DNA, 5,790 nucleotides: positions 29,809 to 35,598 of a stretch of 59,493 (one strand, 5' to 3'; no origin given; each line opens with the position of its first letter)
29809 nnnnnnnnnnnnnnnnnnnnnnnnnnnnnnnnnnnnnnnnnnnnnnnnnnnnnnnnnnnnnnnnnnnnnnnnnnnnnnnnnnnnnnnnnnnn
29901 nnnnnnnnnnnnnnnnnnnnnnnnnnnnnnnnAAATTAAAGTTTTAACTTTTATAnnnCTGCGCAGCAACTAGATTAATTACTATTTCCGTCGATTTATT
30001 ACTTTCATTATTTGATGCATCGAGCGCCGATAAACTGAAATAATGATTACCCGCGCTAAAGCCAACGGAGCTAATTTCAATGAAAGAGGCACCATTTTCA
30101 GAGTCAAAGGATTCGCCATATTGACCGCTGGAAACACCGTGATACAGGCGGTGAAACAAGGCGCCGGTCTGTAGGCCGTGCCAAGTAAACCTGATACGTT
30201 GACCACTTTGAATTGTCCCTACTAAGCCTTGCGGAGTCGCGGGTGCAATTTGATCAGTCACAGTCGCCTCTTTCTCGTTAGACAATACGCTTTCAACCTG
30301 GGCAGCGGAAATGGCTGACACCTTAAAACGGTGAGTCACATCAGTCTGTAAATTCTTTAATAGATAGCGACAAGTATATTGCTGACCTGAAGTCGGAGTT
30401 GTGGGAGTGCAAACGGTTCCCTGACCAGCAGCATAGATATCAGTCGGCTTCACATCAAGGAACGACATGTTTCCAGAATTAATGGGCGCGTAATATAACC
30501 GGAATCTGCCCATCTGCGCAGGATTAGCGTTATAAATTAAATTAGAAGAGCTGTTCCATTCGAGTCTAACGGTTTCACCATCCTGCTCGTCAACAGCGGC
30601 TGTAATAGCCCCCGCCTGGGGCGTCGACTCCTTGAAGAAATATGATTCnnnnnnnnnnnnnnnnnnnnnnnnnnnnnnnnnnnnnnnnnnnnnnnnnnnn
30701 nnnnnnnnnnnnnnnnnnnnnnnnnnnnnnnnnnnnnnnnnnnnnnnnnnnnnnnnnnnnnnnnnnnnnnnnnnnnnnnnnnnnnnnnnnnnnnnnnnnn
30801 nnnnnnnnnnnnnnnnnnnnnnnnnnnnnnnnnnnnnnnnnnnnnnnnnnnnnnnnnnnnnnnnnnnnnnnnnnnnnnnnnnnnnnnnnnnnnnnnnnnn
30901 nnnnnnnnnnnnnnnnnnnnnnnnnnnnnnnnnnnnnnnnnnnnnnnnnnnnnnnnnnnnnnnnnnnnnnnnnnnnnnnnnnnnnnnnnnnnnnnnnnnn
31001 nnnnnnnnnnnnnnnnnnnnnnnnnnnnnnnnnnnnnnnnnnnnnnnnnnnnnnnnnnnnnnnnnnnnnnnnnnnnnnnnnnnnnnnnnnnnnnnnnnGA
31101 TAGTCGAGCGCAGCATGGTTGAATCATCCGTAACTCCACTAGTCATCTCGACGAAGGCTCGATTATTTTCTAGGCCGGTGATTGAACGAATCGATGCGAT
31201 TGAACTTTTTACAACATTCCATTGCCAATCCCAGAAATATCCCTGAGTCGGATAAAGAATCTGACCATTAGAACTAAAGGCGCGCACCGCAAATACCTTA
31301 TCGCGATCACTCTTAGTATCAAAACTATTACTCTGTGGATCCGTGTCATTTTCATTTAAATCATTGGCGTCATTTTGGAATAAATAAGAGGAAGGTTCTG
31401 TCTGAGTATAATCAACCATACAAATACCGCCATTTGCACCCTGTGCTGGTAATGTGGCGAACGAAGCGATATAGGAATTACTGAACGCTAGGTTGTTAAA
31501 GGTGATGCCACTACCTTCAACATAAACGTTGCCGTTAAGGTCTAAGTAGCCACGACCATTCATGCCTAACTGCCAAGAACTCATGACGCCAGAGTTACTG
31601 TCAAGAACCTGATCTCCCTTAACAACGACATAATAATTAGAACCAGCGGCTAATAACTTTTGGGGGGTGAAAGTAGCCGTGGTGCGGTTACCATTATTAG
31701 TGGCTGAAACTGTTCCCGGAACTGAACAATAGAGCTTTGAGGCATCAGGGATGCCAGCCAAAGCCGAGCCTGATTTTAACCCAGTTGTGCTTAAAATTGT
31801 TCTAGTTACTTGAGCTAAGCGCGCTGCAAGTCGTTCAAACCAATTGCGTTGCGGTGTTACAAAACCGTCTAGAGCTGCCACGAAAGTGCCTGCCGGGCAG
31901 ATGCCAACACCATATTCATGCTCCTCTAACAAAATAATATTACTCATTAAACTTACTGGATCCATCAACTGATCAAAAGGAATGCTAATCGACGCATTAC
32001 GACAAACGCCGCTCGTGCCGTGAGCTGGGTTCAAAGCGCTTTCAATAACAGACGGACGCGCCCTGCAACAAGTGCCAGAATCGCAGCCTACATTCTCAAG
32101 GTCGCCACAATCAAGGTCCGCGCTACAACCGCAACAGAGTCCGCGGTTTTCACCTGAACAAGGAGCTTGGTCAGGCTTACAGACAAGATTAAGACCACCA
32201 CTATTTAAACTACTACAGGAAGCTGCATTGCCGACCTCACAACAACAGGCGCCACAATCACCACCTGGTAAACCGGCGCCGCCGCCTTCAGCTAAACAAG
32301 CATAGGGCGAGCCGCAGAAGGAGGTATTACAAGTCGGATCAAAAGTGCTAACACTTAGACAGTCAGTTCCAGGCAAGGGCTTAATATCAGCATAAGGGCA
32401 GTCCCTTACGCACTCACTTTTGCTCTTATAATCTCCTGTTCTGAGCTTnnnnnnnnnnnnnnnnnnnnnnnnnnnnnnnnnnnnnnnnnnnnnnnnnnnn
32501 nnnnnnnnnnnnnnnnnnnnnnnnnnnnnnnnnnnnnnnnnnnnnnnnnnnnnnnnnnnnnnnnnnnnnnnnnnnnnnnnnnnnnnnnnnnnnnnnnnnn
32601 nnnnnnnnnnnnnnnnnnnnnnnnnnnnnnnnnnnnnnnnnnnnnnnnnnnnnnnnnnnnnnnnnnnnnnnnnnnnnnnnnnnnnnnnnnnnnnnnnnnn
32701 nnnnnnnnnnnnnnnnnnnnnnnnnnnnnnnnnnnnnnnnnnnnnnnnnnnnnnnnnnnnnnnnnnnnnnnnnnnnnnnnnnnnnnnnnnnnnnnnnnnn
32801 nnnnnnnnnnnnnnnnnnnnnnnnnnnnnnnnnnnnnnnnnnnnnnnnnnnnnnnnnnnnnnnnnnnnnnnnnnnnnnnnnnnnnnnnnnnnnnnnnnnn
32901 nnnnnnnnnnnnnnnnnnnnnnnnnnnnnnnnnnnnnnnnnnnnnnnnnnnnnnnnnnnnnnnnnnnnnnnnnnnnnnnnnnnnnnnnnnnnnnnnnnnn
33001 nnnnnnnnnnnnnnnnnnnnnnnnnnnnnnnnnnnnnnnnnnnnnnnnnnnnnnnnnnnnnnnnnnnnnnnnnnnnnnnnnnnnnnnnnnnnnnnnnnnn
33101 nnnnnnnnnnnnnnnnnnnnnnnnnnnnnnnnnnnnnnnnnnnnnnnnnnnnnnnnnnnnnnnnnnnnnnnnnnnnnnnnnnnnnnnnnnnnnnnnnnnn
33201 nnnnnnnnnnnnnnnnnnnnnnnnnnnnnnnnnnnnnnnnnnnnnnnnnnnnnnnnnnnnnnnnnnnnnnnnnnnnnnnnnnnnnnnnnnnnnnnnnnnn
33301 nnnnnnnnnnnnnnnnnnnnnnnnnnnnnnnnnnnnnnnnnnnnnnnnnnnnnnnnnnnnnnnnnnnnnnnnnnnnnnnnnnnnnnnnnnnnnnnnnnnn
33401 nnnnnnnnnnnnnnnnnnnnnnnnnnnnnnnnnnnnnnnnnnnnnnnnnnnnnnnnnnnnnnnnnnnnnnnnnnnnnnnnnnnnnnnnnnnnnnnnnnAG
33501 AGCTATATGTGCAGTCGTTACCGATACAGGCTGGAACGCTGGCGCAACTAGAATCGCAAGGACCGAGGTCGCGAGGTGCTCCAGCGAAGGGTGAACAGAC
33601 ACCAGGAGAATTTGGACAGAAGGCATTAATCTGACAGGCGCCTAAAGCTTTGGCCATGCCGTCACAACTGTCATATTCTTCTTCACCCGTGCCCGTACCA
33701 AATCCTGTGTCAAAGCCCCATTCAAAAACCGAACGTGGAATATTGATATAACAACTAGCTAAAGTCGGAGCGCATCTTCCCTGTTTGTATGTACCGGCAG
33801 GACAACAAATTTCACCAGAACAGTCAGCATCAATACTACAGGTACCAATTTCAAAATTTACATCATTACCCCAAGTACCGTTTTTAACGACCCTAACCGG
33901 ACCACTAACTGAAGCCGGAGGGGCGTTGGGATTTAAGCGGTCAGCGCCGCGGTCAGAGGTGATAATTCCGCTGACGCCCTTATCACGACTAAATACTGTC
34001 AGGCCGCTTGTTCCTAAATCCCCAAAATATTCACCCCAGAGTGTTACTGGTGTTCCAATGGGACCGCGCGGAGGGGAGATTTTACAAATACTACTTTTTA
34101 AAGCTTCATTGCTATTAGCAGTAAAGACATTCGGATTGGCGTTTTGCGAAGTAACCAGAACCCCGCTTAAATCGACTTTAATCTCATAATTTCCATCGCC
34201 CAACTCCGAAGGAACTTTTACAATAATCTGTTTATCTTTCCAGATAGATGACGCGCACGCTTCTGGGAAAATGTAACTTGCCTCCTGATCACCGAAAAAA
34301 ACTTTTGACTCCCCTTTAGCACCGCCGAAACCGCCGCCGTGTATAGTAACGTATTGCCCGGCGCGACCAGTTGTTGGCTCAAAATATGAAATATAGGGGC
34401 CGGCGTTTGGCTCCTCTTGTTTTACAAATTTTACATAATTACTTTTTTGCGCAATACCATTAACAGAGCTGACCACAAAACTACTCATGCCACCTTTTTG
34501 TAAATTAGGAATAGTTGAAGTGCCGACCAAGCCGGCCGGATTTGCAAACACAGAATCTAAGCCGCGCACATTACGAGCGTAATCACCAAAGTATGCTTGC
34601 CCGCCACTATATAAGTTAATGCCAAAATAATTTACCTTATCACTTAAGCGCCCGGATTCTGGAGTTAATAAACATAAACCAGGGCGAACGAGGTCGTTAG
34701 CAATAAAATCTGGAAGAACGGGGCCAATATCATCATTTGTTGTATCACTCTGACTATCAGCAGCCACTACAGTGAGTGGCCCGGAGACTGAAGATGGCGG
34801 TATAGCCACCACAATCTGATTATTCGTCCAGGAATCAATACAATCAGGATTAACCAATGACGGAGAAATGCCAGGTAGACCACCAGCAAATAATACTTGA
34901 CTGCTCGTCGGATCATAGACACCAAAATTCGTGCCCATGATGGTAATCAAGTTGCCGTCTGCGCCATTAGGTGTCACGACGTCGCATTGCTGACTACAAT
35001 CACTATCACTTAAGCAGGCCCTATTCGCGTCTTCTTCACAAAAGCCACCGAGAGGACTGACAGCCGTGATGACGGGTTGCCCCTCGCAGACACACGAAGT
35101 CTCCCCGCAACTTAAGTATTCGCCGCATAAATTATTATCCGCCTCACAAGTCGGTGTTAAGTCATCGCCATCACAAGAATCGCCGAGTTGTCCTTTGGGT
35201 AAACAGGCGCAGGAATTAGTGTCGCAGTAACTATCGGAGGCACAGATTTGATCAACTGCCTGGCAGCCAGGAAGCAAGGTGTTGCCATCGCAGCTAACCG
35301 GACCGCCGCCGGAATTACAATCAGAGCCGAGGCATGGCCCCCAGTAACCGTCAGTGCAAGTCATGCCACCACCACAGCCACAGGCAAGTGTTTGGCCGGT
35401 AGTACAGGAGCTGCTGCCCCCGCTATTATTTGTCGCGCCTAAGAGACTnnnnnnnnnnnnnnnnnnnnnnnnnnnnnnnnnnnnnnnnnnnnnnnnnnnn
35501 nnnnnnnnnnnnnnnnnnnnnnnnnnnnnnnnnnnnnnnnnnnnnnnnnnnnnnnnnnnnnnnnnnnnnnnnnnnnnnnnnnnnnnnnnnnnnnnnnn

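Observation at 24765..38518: A 13.7-kb co-directional cluster devoted to giant and anchored surface proteins, a candidate cell-surface or attachment system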

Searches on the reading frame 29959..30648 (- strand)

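Call 85: search_protein_families(library=pfam, proteins=[window:29959-30648:-], max_evalue=0.05)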
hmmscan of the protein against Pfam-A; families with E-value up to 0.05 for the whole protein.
window:29959-30648:- (230 aa): 1 family
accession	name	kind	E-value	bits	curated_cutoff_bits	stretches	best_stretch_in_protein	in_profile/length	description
PF00041.27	fn3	-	0.012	16.3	25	1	20-116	9-72/84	Fibronectin type III domain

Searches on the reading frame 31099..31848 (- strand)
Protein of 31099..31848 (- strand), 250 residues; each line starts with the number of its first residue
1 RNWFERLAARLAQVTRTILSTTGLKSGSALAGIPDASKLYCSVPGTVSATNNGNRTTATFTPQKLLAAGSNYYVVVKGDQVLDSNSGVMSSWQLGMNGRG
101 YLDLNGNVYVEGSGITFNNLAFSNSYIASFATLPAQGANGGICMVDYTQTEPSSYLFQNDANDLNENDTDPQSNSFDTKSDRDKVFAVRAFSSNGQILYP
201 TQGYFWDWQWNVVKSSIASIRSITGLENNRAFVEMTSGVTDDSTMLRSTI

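Call 85: search_protein_families(library=pfam, proteins=[window:31099-31848:-], max_evalue=0.05)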
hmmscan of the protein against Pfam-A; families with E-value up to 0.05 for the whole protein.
window:31099-31848:- (250 aa): 1 family
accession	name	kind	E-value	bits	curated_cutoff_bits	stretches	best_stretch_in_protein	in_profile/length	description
PF13205.12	Big_5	-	0.0056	17.8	23.6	1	46-86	53-92/105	Bacterial Ig-like domain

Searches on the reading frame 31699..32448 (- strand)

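Call 85: search_protein_families(library=pfam, proteins=[window:31699-32448:-], max_evalue=0.05)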
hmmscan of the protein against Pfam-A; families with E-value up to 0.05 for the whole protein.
window:31699-32448:- (250 aa): 1 family
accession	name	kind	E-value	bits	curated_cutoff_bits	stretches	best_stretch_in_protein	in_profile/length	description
PF13205.12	Big_5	-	0.001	20.2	23.6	1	132-175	5-46/105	Bacterial Ig-like domain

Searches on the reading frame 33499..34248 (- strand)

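Call 85: search_protein_families(library=pfam, proteins=[window:33499-34248:-], max_evalue=0.05)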
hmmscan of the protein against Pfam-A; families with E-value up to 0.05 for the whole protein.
window:33499-34248:- (250 aa): 1 family
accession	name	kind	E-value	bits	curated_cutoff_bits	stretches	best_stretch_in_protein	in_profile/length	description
PF01833.30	TIG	-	0.00014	22.3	20.9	1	54-133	3-83/84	IPT/TIG domain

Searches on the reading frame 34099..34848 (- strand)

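Call 85: search_protein_families(library=pfam, proteins=[window:34099-34848:-], max_evalue=0.05)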
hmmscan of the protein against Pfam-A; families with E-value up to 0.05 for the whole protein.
window:34099-34848:- (250 aa): 1 family
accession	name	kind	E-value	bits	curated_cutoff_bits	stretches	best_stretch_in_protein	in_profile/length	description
PF01833.30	TIG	-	5.2e-12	46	20.9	1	151-243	1-83/84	IPT/TIG domain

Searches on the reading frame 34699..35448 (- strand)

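Call 85: search_protein_families(library=pfam, proteins=[window:34699-35448:-], max_evalue=0.05)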
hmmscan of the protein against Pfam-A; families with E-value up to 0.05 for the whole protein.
window:34699-35448:- (250 aa): 1 family
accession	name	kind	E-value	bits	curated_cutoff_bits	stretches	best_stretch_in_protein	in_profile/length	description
PF01833.30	TIG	-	4.2e-06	27.1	20.9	1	163-230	14-69/84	IPT/TIG domain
